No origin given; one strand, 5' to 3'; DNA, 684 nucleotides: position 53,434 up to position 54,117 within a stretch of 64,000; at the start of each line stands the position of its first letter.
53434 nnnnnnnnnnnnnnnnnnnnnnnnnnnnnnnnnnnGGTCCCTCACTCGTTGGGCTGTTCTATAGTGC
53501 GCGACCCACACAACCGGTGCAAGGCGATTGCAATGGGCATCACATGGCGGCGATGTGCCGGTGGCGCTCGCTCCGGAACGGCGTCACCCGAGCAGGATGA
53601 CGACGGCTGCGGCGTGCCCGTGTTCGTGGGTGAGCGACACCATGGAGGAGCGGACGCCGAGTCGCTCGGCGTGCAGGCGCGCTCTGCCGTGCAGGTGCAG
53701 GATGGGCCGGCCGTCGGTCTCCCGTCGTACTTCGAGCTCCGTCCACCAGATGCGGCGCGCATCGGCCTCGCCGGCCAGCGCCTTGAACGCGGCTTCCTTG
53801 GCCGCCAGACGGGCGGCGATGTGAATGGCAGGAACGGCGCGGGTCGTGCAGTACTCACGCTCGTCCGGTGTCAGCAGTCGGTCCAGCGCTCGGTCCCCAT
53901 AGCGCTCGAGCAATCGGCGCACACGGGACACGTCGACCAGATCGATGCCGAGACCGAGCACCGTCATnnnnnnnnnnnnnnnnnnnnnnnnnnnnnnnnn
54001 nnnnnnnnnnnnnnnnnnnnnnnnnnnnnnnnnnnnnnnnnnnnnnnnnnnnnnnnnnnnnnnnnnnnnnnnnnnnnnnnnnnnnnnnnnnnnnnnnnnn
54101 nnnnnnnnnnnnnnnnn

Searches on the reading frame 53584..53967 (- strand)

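Call 91: search_protein_families(library=pfam, proteins=[window:53584-53967:-], max_evalue=0.00001)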
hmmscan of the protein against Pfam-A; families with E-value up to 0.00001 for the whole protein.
window:53584-53967:- (127 aa): 1 family
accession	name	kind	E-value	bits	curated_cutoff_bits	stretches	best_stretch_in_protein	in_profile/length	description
PF01648.25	ACPS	-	1.6e-15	57.5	25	1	5-120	1-108/111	4'-phosphopantetheinyl transferase superfamily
